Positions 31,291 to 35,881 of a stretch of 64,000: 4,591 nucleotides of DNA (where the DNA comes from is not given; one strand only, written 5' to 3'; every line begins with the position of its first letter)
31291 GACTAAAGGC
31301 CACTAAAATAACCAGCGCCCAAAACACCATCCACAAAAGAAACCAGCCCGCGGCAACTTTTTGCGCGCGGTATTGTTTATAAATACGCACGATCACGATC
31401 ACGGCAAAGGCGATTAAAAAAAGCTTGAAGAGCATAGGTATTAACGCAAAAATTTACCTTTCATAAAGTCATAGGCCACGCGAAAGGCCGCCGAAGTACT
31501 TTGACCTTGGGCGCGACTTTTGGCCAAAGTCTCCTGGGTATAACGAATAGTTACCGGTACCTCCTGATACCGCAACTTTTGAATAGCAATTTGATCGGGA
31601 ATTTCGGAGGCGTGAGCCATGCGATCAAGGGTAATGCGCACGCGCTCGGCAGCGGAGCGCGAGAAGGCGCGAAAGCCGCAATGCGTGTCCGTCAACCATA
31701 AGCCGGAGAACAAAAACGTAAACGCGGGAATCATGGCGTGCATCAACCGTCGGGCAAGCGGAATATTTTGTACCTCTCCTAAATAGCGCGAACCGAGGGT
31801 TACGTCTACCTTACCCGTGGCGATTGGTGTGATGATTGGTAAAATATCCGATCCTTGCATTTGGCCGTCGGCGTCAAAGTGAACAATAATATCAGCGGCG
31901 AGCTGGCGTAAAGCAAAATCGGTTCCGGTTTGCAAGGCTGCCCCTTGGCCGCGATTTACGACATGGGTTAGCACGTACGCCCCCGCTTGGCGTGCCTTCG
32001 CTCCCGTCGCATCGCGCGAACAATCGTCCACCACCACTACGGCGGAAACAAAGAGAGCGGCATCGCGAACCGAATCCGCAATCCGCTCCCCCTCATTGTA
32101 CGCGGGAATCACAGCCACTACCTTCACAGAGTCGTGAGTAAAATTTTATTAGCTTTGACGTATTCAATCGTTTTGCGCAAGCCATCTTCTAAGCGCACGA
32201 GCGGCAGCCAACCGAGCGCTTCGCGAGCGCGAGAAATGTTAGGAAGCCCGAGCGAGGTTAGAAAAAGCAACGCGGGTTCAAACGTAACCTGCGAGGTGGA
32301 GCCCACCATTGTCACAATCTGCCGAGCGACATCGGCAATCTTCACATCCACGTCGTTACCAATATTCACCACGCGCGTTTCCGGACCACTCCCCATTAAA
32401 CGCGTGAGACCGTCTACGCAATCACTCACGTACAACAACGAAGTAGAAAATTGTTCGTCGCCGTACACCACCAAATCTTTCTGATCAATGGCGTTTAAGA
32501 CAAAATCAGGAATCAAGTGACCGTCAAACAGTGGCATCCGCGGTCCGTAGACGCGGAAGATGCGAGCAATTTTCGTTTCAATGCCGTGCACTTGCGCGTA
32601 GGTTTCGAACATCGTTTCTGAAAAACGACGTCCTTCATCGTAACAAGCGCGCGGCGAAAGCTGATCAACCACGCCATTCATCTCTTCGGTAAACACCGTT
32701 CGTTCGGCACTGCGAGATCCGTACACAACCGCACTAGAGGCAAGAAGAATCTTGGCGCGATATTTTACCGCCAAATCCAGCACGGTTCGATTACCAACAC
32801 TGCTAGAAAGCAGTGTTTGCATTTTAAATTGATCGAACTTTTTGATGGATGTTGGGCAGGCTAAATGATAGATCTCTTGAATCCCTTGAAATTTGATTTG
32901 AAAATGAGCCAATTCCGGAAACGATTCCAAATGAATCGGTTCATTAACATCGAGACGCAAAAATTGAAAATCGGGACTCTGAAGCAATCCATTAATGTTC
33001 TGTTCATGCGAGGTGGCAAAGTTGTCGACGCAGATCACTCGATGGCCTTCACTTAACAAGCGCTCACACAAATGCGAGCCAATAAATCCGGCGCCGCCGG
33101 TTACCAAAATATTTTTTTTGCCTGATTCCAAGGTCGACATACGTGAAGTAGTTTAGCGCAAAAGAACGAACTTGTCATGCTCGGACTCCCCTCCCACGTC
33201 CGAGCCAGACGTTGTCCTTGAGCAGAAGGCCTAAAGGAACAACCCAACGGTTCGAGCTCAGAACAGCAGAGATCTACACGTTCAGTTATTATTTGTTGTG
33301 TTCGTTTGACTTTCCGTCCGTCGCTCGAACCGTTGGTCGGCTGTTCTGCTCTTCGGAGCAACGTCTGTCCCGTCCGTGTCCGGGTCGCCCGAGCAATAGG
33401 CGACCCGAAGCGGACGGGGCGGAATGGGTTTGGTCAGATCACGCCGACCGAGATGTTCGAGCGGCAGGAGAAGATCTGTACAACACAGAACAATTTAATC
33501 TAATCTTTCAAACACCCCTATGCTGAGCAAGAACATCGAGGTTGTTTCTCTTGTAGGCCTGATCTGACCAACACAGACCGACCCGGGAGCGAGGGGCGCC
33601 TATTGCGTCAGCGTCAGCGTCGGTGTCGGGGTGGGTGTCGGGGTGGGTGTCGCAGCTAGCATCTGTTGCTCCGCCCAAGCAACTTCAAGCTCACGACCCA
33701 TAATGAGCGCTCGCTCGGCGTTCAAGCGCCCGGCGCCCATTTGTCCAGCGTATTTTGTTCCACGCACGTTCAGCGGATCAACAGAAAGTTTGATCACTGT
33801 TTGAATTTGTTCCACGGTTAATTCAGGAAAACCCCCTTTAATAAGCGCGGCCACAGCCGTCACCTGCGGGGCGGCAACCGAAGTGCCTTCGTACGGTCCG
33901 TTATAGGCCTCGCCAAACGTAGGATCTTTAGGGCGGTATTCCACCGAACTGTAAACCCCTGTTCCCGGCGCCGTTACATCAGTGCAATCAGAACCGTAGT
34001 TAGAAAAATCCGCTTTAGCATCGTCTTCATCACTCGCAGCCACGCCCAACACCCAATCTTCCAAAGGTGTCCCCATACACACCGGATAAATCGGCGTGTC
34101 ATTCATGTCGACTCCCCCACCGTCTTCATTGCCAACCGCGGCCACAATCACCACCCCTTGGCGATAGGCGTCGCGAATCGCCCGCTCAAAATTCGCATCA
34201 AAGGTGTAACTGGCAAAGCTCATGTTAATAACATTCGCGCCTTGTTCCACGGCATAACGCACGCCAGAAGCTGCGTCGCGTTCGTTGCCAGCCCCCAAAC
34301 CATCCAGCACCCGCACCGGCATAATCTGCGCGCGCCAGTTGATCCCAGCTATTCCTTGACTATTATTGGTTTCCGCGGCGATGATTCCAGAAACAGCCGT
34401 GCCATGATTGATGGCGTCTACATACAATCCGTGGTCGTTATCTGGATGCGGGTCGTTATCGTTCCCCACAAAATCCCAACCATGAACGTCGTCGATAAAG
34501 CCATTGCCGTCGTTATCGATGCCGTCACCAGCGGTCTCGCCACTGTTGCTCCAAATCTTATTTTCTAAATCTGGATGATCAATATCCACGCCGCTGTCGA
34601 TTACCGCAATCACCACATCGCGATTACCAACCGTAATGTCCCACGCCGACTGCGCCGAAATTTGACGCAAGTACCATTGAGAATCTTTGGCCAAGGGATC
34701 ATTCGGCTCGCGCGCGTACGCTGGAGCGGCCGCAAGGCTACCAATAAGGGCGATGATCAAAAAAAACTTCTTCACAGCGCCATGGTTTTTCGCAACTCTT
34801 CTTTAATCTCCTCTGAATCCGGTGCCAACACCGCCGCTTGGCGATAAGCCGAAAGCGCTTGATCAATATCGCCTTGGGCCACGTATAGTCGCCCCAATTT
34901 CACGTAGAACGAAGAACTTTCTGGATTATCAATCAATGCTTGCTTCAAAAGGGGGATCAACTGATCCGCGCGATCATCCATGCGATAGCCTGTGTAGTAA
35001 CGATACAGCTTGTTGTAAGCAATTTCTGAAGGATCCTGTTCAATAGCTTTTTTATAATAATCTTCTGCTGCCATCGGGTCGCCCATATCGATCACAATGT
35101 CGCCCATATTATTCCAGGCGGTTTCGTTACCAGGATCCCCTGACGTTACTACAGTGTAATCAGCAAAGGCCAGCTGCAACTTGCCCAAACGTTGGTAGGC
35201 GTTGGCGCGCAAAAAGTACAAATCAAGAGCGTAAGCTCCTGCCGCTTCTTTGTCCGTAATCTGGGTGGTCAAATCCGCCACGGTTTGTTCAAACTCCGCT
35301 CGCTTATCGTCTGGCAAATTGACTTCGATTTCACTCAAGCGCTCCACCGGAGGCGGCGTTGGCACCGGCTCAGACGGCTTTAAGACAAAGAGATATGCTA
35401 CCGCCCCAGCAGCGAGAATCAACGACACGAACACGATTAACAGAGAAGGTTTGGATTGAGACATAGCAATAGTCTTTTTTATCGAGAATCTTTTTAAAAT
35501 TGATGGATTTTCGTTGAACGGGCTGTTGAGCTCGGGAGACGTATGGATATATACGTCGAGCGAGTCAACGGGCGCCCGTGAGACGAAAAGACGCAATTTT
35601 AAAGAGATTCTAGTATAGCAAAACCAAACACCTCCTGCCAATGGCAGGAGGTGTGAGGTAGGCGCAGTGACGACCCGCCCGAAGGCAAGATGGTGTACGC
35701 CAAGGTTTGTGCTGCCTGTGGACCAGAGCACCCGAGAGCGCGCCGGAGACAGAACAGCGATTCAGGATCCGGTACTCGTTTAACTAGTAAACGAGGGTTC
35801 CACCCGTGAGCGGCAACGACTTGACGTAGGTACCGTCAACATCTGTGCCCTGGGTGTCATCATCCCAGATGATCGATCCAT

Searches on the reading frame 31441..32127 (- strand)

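Call 19: search_protein_families(library=pfam, proteins=[window:31441-32127:-])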
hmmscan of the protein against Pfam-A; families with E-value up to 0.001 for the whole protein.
window:31441-32127:- (228 aa): 1 family
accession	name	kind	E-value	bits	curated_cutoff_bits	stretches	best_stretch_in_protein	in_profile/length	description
PF00535.33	Glycos_transf_2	-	5.3e-19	69.2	23.3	1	6-163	3-167/168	Glycosyl transferase family 2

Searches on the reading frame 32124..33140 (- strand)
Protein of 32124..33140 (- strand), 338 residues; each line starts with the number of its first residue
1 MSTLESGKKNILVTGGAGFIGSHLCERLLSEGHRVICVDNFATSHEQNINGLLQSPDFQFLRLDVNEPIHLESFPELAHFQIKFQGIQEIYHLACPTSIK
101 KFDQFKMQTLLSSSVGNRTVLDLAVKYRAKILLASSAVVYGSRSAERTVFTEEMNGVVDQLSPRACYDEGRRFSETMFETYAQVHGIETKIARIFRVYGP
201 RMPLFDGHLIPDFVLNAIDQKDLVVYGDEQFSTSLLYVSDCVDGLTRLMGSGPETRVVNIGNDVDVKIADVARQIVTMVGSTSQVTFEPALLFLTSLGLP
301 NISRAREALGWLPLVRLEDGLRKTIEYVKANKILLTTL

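Call 19: search_protein_families(library=pfam, proteins=[window:32124-33140:-])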
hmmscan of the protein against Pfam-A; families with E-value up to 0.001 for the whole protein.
window:32124-33140:- (338 aa): 7 families
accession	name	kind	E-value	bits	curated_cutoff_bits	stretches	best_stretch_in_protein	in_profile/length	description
PF01370.27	Epimerase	-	1.5e-38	133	20.9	1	11-261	1-240/240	NAD dependent epimerase/dehydratase family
PF16363.11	GDP_Man_Dehyd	-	6.2e-35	121.7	27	1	12-324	1-332/332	GDP-mannose 4,6 dehydratase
PF01073.25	3Beta_HSD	-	8.2e-09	35.3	22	1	12-239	1-219/280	3-beta hydroxysteroid dehydrogenase/isomerase family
PF02719.21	Polysacc_synt_2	-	2.9e-07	30.4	20.2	1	11-133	1-124/293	Polysaccharide biosynthesis protein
PF07993.18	NAD_binding_4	-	4.5e-06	26.4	20.1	0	13-37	1-28/258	Male sterility protein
PF00106.31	adh_short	-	1.6e-05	24.9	26.6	1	9-72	1-65/195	short chain dehydrogenase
PF08659.16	KR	-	0.00015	22.2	22.6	1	11-143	3-144/180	KR domain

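Call 20: find_encoding_contigs(protein=window:32124-33140:-, flank=10000, max_places=10)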
Protein window:32124-33140:- (338 aa): 1 contig read that carries it; 1 place shown.
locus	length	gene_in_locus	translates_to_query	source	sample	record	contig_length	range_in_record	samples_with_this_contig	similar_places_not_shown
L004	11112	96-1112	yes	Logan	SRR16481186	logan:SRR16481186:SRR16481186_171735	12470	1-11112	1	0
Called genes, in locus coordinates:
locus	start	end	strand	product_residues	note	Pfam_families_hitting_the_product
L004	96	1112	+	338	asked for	PF00106:adh_short (faint), PF01370:Epimerase, PF02719:Polysacc_synt_2 (weak), PF01073:3Beta_HSD, PF07993:NAD_binding_4 (faint), PF16363:GDP_Man_Dehyd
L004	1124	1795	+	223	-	PF00535:Glycos_transf_2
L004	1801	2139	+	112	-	PF10066:DUF2304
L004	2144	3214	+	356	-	PF13439:Glyco_transf_4 (weak), PF13579:Glyco_trans_4_4 (weak), PF00534:Glycos_transf_1, PF13692:Glyco_trans_1_4, PF13524:Glyco_trans_1_2, PF20706:GT4-conflict (weak)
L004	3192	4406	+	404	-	PF13439:Glyco_transf_4, PF13579:Glyco_trans_4_4, PF00534:Glycos_transf_1, PF13692:Glyco_trans_1_4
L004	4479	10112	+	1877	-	-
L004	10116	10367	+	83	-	-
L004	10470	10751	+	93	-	PF00216:Bac_DNA_binding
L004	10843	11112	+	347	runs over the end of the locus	PF03706:LPG_synthase_TM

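Call 29: find_homologous_proteins(query=window:32124-33140:-, max_evalue=1e-60)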
Query window:32124-33140:- (338 aa): 6011 proteins with E <= 1e-60 among 8000 candidates; the best 120 are listed.
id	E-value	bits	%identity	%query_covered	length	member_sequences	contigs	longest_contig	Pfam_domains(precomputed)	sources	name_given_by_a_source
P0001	5.1e-221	751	100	100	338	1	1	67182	PF16363.12,PF02719.22,PF01073.26,PF07993.19,PF00106.32,PF01370.28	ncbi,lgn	-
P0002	1.3e-183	628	81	100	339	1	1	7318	PF16363.12,PF02719.22,PF01073.26,PF07993.19,PF00106.32,PF01370.28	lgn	-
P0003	3.2e-179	613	79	100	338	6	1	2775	PF08659.17,PF16363.12,PF02719.22,PF01073.26,PF07993.19,PF00106.32,PF01370.28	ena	-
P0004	3.8e-178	610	79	99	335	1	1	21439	PF08659.17,PF16363.12,PF02719.22,PF01073.26,PF07993.19,PF00106.32,PF01370.28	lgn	-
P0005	2.3e-177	607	79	100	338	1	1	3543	PF08659.17,PF04321.24,PF16363.12,PF02719.22,PF01073.26,PF07993.19,PF00106.32,PF01370.28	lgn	-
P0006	7.1e-177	606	79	98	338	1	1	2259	PF08659.17,PF04321.24,PF16363.12,PF02719.22,PF01073.26,PF07993.19,PF00106.32,PF01370.28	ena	-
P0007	7.4e-175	599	79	99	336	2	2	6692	PF08659.17,PF04321.24,PF16363.12,PF02719.22,PF01073.26,PF07993.19,PF00106.32,PF01370.28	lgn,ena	-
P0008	2.4e-173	594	79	98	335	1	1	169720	PF16363.12,PF02719.22,PF01073.26,PF07993.19,PF00106.32,PF01370.28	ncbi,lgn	-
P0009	5.1e-173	593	77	98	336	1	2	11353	PF16363.12,PF02719.22,PF01073.26,PF07993.19,PF01370.28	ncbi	-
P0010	1.5e-172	592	78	98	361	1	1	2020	PF08659.17,PF16363.12,PF02719.22,PF01073.26,PF07993.19,PF00106.32,PF01370.28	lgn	-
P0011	2.0e-168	578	76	100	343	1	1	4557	PF16363.12,PF02719.22,PF01073.26,PF07993.19,PF00106.32,PF01370.28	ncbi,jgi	-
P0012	2.5e-167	574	78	96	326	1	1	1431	PF16363.12,PF02719.22,PF01073.26,PF07993.19,PF01370.28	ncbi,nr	ncbi:MAG: NAD-dependent epimerase/dehydratase family protein [Sideroxyarcus sp.]|nr:NAD-dependent ep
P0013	3.5e-166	571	75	98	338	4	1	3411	PF04321.24,PF16363.12,PF02719.22,PF01073.26,PF07993.19,PF01370.28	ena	-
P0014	8.1e-165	566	75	98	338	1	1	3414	PF04321.24,PF16363.12,PF02719.22,PF01073.26,PF07993.19,PF00106.32,PF01370.28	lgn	-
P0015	1.0e-163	563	74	98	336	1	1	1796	PF08659.17,PF04321.24,PF16363.12,PF02719.22,PF01073.26,PF07993.19,PF00106.32,PF01370.28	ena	-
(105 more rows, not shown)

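Call 31: find_encoding_contigs(protein=P0008, flank=10000, max_places=3)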
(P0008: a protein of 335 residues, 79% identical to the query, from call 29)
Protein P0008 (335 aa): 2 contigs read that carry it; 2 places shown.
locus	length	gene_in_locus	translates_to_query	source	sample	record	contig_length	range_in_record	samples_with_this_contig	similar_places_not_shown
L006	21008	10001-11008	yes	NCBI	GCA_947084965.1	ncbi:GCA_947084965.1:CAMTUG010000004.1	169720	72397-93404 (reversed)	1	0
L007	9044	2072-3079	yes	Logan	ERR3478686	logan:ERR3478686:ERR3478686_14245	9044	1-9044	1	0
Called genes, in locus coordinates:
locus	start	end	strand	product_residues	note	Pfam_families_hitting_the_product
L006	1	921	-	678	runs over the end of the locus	PF14885:GHL15, PF01839:FG-GAP (faint), PF12256:TcdB_toxin_midN (faint), PF13517:FG-GAP_3 (weak)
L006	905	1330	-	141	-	PF12728:HTH_17 (weak)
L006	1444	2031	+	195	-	PF04542:Sigma70_r2, PF08281:Sigma70_r4_2, PF04545:Sigma70_r4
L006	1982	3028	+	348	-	PF18915:DUF5667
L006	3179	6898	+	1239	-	-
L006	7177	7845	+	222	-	PF13429:TPR_15 (faint), PF13428:TPR_14 (faint), PF13176:TPR_7 (faint), PF13374:TPR_10 (faint), PF13414:TPR_11 (faint), PF00515:TPR_1 (weak), PF07719:TPR_2, PF13181:TPR_8 (weak), +3 more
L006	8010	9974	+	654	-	PF00082:Peptidase_S8, PF01839:FG-GAP (faint), PF13517:FG-GAP_3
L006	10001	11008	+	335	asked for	PF00106:adh_short (faint), PF01073:3Beta_HSD, PF01370:Epimerase, PF02719:Polysacc_synt_2 (weak), PF07993:NAD_binding_4 (faint), PF16363:GDP_Man_Dehyd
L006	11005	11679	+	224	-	PF00535:Glycos_transf_2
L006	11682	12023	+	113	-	PF10066:DUF2304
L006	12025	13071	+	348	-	PF13439:Glyco_transf_4, PF13579:Glyco_trans_4_4, PF20706:GT4-conflict, PF00534:Glycos_transf_1, PF13692:Glyco_trans_1_4, PF13524:Glyco_trans_1_2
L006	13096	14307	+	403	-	PF13439:Glyco_transf_4, PF13579:Glyco_trans_4_4, PF00534:Glycos_transf_1, PF13692:Glyco_trans_1_4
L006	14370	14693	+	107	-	-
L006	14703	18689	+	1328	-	-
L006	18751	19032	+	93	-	PF00216:Bac_DNA_binding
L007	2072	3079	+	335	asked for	PF00106:adh_short (faint), PF01073:3Beta_HSD, PF01370:Epimerase, PF02719:Polysacc_synt_2 (weak), PF07993:NAD_binding_4 (faint), PF16363:GDP_Man_Dehyd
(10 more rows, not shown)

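Call 32: find_encoding_contigs(protein=P0004, flank=10000, max_places=3)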
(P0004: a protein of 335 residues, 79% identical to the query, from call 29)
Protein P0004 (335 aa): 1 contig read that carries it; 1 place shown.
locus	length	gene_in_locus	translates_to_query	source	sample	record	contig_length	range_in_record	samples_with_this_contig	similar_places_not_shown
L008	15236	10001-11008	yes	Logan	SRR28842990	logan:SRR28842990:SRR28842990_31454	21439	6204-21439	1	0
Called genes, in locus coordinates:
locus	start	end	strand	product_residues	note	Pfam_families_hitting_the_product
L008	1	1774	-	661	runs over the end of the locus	PF14885:GHL15, PF01839:FG-GAP (faint), PF13517:FG-GAP_3 (weak)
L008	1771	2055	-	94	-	PF12728:HTH_17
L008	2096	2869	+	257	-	PF04542:Sigma70_r2, PF08281:Sigma70_r4_2, PF04545:Sigma70_r4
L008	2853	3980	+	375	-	PF18915:DUF5667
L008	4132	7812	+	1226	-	-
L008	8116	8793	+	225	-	PF00515:TPR_1 (faint), PF07719:TPR_2 (faint), PF13181:TPR_8 (faint), PF13414:TPR_11 (faint), PF13428:TPR_14 (faint), PF14559:TPR_19 (faint), PF23914:TPR_CcmH_CycH (faint)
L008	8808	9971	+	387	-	PF00082:Peptidase_S8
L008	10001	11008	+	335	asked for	PF00106:adh_short (weak), PF01073:3Beta_HSD, PF01370:Epimerase, PF02719:Polysacc_synt_2, PF07993:NAD_binding_4 (faint), PF08659:KR (weak), PF16363:GDP_Man_Dehyd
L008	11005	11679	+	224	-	PF00535:Glycos_transf_2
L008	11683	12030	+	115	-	PF10066:DUF2304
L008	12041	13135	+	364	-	PF13439:Glyco_transf_4 (faint), PF13579:Glyco_trans_4_4 (weak), PF20706:GT4-conflict, PF00534:Glycos_transf_1, PF13692:Glyco_trans_1_4, PF13524:Glyco_trans_1_2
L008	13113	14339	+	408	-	PF13439:Glyco_transf_4, PF13579:Glyco_trans_4_4, PF00534:Glycos_transf_1, PF13692:Glyco_trans_1_4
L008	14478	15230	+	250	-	PF01797:Y1_Tnp (weak)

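Call 64: find_encoding_contigs(protein=P0002, flank=10000, max_places=4)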
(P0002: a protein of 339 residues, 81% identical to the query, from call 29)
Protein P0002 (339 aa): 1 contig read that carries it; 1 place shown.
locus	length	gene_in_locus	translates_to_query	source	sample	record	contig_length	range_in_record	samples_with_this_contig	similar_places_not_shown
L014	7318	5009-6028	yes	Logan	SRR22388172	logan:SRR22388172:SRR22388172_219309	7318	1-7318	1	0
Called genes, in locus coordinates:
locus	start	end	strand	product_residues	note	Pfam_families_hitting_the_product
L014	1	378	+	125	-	?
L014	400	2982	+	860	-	-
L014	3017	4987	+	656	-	PF00082:Peptidase_S8, PF01839:FG-GAP (weak), PF13517:FG-GAP_3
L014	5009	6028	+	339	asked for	PF00106:adh_short (weak), PF01073:3Beta_HSD, PF01370:Epimerase, PF02719:Polysacc_synt_2, PF07993:NAD_binding_4 (faint), PF16363:GDP_Man_Dehyd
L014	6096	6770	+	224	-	PF00535:Glycos_transf_2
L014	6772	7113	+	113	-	PF10066:DUF2304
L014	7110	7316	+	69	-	?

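Call 65: list_cluster_members(proteins=[P0001, P0121, P0008])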
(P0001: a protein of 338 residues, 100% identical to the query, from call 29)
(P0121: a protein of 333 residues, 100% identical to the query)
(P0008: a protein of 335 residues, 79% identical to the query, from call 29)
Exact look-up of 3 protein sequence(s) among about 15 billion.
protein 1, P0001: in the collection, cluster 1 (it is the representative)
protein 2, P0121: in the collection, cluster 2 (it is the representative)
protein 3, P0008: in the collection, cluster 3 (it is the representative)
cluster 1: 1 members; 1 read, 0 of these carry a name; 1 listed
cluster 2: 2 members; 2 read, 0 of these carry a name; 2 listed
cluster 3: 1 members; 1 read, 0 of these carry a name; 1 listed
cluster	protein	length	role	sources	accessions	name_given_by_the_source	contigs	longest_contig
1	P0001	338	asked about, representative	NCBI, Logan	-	-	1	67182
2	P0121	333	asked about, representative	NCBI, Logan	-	-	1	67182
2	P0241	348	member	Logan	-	-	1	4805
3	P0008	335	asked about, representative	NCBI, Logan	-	-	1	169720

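Call 66: find_encoding_contigs(protein=P0241, flank=10000, max_places=6)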
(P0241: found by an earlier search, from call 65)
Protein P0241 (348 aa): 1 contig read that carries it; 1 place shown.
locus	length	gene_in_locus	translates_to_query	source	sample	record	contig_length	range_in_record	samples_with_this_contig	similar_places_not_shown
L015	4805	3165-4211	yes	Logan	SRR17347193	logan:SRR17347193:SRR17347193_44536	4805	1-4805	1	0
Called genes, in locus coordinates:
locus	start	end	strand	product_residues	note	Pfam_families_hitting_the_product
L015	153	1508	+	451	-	PF22053:DUF6938 (faint)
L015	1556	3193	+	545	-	-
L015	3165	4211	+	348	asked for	PF02449:Glyco_hydro_42 (faint)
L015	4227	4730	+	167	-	PF07681:DoxX (weak), PF04173:DoxD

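Call 71: search_protein_families(library=ncbifam, proteins=[L008:14478-15230:+], max_evalue=0.01)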
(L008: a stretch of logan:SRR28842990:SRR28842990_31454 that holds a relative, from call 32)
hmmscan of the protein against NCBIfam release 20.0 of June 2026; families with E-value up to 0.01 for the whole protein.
L008:14478-15230:+ (250 aa): 1 family
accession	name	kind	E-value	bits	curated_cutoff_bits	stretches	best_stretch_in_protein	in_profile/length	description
NF047646.1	REP_Tyr_transpos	equivalog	9.8e-16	58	80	1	11-105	43-146/146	REP-associated tyrosine transposase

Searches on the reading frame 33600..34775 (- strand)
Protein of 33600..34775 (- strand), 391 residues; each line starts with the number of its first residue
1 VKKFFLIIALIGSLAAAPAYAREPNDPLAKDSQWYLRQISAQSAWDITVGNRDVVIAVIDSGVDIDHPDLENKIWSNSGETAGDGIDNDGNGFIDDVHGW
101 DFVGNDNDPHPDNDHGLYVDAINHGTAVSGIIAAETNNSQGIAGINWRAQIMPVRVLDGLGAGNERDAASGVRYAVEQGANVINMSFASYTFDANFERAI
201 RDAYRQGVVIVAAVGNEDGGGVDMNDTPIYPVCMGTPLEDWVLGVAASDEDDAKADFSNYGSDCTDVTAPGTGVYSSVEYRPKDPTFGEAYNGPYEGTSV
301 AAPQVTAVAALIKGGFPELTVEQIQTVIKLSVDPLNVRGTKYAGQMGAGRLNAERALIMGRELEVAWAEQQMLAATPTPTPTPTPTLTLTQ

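Call 19: search_protein_families(library=pfam, proteins=[window:33600-34775:-])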
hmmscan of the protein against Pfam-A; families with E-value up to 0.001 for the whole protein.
window:33600-34775:- (391 aa): 1 family
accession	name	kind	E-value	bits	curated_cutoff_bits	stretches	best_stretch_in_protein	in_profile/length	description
PF00082.27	Peptidase_S8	-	1.6e-47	162.6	21.8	1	52-335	2-276/288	Subtilase family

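Call 28: find_encoding_contigs(protein=window:33600-34775:-, flank=10000, max_places=10)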
Protein window:33600-34775:- (391 aa): no gene with exactly this product is on record in the collection.
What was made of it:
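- Tried and rejected: The S8 peptidase look-up also failed (call 28).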

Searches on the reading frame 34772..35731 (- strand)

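Call 85: search_protein_families(library=pfam, proteins=[window:34772-35731:-], max_evalue=0.001)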
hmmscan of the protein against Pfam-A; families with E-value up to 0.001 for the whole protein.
window:34772-35731:- (319 aa): 16 families
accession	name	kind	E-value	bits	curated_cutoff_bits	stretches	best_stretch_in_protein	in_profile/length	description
PF00515.34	TPR_1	-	2e-18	65.8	27.8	2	205-235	3-33/34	Tetratricopeptide repeat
PF07719.23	TPR_2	-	1.1e-15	56.8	27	1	275-305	3-33/34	Tetratricopeptide repeat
PF13181.12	TPR_8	-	1.5e-15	56.4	25.7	2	205-235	3-33/34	Tetratricopeptide repeat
PF13428.12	TPR_14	-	1.5e-13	50.4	23.5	1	276-313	4-41/44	Tetratricopeptide repeat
PF14559.12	TPR_19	-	6.7e-13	49.2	25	1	259-310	11-62/68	Tetratricopeptide repeat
PF13431.12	TPR_17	-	7.5e-12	45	24.4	0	261-293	1-33/34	Tetratricopeptide repeat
PF13432.12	TPR_16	-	8.4e-12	45.7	32.7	1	260-306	18-64/65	Tetratricopeptide repeat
PF23914.1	TPR_CcmH_CycH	-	4.4e-10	40.1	42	1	261-312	38-89/158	Cytochrome c-type biogenesis protein H TPR domain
PF13424.12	TPR_12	-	6e-10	39.6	30.1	0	268-299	40-71/77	Tetratricopeptide repeat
PF13176.12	TPR_7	-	7.4e-09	35.4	27.9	1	278-307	4-33/36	Tetratricopeptide repeat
PF13414.12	TPR_11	-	2.5e-08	33.9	26.8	1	280-309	1-30/42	TPR repeat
PF13174.12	TPR_6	-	9e-08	32.7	26.3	0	277-306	4-33/33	Tetratricopeptide repeat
PF13429.12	TPR_15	-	2.8e-06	27.4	26.2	1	253-313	124-186/280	Tetratricopeptide repeat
PF03704.23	BTAD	-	0.00011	23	22.1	0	253-303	76-127/146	Bacterial transcriptional activator domain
PF07721.20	TPR_4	-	0.00021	22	27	0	278-298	6-26/26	Tetratricopeptide repeat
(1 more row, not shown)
